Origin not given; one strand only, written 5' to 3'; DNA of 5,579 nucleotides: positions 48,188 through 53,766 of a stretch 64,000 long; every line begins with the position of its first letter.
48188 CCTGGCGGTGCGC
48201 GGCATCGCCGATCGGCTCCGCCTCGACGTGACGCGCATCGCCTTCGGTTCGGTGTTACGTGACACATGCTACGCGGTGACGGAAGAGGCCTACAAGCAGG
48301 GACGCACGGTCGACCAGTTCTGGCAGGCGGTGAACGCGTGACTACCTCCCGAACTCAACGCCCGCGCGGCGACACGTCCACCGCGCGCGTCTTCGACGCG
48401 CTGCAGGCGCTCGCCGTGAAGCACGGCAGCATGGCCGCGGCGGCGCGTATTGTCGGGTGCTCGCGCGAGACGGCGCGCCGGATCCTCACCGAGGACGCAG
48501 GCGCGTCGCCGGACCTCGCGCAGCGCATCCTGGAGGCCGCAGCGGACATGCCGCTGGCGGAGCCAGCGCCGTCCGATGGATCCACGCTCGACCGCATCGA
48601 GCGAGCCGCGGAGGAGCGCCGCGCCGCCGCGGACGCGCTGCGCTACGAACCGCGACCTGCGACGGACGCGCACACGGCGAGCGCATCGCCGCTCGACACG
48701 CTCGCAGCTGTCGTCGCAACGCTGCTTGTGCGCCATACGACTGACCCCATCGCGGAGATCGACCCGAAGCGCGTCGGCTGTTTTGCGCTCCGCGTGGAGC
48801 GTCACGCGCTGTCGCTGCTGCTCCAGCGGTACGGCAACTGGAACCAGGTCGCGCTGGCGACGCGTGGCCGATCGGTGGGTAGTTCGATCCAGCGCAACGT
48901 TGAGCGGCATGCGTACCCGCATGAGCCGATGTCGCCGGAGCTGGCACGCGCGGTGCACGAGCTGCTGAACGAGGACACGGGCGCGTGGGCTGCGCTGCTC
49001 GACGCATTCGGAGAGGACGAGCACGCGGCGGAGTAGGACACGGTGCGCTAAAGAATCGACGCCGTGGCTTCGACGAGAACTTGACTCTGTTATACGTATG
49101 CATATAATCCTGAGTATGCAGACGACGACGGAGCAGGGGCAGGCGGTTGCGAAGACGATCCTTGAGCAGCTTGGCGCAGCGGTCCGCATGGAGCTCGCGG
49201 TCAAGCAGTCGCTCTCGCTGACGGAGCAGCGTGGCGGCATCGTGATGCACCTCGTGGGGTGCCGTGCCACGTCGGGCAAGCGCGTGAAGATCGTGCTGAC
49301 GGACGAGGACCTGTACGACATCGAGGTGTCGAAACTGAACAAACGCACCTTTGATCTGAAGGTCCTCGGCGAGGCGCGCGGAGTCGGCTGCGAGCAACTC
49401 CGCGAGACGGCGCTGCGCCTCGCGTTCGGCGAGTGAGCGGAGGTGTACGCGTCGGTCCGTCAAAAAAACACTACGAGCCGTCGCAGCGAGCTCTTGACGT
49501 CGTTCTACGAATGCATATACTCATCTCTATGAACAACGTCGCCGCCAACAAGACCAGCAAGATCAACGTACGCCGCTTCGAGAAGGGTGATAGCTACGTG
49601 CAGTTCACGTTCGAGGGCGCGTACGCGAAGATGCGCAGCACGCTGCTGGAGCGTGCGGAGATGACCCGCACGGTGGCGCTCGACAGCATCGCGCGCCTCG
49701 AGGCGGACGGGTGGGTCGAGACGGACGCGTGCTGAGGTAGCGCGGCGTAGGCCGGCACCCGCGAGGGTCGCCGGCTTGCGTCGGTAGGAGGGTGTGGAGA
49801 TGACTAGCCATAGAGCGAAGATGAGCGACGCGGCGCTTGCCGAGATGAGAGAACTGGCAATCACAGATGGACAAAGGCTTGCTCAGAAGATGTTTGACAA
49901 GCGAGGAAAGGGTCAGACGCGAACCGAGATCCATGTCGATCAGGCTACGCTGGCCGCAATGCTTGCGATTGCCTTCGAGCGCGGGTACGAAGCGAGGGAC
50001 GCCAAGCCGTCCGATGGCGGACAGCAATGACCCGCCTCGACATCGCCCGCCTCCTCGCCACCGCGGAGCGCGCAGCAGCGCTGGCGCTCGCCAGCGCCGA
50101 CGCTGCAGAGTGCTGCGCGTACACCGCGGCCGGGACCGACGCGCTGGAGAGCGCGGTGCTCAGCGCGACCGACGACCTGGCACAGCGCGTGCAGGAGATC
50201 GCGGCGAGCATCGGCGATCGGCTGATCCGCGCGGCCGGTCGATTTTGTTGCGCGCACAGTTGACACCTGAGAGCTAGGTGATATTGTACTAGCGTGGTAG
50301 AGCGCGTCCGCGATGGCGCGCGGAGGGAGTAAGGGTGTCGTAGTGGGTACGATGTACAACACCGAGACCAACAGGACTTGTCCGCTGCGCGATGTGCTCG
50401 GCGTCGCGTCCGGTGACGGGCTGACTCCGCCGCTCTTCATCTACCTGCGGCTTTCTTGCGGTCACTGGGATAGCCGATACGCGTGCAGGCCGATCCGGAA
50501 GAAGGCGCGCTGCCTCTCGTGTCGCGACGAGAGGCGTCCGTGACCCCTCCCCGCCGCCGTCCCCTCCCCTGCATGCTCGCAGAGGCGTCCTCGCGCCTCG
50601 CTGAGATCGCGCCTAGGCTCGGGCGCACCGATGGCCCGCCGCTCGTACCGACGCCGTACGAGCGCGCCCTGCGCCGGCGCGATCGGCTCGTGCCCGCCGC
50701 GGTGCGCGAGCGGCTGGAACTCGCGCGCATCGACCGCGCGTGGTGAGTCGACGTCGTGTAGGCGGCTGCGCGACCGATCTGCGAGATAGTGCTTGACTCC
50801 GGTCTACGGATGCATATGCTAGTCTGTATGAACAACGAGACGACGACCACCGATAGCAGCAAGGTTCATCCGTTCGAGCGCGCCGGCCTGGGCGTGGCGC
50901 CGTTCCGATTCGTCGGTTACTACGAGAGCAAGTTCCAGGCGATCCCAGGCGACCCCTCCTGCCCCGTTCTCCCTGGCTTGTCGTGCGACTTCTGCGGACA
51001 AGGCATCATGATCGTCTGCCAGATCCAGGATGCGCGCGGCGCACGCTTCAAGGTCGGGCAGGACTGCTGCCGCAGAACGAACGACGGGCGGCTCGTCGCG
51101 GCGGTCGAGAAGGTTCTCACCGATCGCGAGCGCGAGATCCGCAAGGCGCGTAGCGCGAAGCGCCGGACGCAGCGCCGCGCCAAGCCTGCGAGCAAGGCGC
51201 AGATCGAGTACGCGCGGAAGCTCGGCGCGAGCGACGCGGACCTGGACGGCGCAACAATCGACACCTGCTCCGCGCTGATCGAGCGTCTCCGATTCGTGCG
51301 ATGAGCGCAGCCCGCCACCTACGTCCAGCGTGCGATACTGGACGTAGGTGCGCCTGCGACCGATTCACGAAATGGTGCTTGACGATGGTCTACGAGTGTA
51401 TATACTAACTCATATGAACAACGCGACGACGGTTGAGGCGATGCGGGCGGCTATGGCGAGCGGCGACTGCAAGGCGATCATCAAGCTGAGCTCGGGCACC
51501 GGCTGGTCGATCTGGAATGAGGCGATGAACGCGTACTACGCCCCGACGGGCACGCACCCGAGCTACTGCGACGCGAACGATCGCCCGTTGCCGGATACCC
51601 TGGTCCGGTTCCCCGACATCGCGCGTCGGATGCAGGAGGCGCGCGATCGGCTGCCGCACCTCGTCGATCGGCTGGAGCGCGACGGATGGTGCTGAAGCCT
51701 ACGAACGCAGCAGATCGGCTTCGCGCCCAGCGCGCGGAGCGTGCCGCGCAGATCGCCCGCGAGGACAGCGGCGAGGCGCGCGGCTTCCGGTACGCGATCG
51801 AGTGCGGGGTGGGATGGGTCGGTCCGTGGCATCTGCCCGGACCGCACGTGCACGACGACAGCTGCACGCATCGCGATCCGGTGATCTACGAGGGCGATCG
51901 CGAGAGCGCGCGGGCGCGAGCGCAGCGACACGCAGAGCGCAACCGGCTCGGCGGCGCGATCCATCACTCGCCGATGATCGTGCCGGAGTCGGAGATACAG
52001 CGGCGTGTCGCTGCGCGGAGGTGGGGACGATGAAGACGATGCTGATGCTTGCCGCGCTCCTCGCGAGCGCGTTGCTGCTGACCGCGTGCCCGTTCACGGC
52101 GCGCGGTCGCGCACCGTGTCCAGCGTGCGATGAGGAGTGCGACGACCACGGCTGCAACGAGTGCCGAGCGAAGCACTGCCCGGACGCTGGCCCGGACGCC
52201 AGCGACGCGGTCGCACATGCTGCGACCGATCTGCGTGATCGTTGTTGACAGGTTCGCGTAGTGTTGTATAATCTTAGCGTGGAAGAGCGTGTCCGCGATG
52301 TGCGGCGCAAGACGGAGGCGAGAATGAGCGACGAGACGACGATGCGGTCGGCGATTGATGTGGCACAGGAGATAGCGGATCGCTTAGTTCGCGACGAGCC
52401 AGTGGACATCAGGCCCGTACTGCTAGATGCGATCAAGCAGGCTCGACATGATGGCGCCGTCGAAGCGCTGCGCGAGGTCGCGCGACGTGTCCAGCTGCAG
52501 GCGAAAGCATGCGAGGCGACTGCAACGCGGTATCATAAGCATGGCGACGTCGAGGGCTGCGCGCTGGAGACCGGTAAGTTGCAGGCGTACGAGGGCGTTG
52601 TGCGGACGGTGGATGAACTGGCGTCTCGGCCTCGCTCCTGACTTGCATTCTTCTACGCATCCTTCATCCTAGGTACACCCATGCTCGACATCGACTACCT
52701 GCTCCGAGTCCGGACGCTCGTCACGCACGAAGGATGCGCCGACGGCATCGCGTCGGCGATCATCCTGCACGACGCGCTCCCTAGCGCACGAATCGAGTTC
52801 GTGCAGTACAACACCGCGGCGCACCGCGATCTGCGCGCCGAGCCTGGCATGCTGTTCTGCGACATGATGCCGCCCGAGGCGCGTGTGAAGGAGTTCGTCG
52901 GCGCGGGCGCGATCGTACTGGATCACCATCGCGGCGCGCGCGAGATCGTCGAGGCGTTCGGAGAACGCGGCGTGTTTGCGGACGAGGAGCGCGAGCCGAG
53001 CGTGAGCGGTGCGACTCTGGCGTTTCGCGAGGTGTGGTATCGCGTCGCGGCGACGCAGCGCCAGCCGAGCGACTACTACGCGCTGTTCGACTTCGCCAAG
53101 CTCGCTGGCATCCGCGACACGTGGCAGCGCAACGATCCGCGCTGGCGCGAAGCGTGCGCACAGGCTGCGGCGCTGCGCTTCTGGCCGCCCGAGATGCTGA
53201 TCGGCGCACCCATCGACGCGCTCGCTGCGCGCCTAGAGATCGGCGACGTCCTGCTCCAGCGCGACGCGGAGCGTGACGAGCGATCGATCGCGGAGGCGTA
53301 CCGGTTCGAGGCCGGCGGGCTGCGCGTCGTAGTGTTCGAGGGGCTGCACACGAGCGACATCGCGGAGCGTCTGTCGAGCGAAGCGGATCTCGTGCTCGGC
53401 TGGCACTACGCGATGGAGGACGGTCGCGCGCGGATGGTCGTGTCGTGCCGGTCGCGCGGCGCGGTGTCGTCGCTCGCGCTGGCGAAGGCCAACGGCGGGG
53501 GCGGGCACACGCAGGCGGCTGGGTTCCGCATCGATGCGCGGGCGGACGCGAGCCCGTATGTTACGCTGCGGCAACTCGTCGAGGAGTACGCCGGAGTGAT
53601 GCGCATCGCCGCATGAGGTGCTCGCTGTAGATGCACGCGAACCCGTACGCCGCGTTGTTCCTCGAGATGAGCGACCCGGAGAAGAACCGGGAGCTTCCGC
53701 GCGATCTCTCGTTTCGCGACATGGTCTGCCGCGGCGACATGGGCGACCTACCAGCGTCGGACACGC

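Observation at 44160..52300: Promoter / leaderless-ORF / hairpin cassette array: a candidate gene-shuffling platform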

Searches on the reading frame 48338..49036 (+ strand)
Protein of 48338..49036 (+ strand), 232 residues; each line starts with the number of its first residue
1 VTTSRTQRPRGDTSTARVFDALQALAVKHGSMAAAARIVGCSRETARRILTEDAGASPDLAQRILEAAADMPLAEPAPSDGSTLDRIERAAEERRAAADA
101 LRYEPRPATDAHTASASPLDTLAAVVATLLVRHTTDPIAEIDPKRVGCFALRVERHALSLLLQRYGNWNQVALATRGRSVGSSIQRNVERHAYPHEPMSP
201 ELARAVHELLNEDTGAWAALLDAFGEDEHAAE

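Call 40: search_protein_families(library=pfam, max_evalue=0.01, proteins=[window:48338-49036:+])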
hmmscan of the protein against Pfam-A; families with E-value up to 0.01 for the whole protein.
window:48338-49036:+ (232 aa): 2 families
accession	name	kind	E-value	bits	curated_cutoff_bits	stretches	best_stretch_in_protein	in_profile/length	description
PF13542.12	HTH_Tnp_ISL3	-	0.00035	20.4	27.4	1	24-51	21-48/51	Helix-turn-helix domain of transposase family ISL3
PF13518.12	HTH_28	-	0.0012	19.3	25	1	21-49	5-32/52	Helix-turn-helix domain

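Call 43: search_protein_families(library=phrogs, max_evalue=0.001, proteins=[window:48338-49036:+])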
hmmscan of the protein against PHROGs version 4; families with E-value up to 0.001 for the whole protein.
window:48338-49036:+ (232 aa): 0 families

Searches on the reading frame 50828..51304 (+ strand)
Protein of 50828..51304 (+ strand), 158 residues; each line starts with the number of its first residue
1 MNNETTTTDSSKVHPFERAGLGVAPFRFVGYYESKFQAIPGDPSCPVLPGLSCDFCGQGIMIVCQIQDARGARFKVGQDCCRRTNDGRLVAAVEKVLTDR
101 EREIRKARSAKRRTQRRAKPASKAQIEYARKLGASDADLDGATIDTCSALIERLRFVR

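Call 41: search_protein_families(library=pfam, max_evalue=0.01, proteins=[window:50828-51304:+])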
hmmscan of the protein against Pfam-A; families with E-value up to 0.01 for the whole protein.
window:50828-51304:+ (158 aa): 0 families

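Call 90: find_homologous_proteins(query=window:50828-51301:+, max_evalue=0.00001)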
Query window:50828-51301:+ (158 aa): 49 proteins with E <= 0.00001 among 119 candidates. Only proteins of 86 to 277 residues were searched: fused or split forms outside these lengths cannot appear, so this answer is no evidence that the protein stands alone or is whole; find_related_loci, which searches DNA, has no such limit.
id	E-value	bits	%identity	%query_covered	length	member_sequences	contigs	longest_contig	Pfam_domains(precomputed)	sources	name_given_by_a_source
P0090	2.9e-100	350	100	100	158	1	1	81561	-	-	-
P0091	7.1e-79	281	80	100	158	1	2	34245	-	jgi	jgi:hypothetical protein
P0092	1.7e-68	247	74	100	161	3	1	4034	-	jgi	jgi:hypothetical protein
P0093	4.0e-68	246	75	100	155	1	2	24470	-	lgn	-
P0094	1.7e-63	231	73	97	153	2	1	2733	-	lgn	-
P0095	1.1e-34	137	59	74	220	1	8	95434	-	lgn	-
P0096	2.9e-33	133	54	80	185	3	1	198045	-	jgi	-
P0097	6.3e-33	132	57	69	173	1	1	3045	-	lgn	-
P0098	1.2e-32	131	55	77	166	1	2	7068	-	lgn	-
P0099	1.5e-30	124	50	75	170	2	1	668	-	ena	-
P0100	2.0e-30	124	58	73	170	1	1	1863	-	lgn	-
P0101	2.4e-29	120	55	81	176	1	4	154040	-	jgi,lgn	jgi:hypothetical protein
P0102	2.2e-28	117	54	63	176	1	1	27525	-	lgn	-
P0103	3.6e-26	110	49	68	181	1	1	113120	-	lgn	-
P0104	4.7e-26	109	52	63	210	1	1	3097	-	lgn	-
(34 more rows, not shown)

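Call 91: find_encoding_contigs(protein=P0092, flank=10000, max_places=1)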
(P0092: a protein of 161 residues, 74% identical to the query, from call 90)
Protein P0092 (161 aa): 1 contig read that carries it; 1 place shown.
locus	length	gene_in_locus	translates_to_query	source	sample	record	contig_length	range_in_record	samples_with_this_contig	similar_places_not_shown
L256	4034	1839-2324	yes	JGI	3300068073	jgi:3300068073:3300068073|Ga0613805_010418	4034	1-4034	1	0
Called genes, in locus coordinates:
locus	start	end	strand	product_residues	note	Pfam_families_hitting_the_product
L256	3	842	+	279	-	?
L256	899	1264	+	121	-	-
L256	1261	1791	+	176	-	-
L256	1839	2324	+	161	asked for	-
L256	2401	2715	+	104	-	-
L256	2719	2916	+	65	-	-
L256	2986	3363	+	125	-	PF19800:DUF6283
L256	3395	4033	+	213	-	?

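Call 92: find_encoding_contigs(protein=P0095, flank=10000, max_places=1)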
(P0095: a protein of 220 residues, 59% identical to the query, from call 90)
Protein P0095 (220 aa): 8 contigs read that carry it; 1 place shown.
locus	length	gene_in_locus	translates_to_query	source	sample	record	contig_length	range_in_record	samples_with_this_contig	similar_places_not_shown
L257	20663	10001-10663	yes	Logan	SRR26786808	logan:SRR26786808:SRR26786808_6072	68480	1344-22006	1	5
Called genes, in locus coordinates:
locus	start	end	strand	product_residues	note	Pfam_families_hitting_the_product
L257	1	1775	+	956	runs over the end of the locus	PF12708:Pect-lyase_RHGA_epim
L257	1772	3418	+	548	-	-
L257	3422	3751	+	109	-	-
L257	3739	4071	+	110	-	PF10651:BppU_N (weak)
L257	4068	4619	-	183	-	-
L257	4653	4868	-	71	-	-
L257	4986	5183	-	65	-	-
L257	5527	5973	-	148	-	-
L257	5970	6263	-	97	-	-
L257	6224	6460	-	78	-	-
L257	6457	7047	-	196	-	-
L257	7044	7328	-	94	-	-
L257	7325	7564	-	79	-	-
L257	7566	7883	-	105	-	-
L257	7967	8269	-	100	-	-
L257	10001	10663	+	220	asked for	-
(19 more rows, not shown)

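Call 93: find_encoding_contigs(protein=P0094, flank=10000, max_places=1)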
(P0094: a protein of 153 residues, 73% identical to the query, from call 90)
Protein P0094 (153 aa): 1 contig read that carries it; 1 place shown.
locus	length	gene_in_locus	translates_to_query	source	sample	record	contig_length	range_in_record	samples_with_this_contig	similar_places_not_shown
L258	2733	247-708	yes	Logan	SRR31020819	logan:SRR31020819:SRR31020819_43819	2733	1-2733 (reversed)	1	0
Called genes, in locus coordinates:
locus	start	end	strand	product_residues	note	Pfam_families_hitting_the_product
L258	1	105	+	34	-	?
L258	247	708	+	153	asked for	-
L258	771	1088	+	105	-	-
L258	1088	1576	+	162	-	-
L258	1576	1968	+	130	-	-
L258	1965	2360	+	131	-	-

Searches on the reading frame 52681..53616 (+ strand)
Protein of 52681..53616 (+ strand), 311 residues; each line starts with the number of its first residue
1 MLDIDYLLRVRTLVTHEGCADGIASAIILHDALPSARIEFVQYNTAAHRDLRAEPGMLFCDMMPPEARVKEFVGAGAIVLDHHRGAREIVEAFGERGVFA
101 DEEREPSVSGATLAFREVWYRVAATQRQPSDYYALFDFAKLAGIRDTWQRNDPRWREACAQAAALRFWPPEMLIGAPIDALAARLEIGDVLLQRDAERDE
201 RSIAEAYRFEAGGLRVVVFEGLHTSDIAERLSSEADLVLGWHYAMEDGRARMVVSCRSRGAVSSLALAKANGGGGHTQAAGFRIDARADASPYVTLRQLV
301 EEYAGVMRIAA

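Call 9: search_protein_families(library=pfam, proteins=[window:52681-53616:+])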
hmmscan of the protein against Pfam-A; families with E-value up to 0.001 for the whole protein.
window:52681-53616:+ (311 aa): 1 family
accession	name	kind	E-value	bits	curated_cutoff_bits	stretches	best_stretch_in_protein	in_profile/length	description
PF02272.25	DHHA1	-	0.00017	22.4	25.9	1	227-286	21-85/102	DHHA1 domain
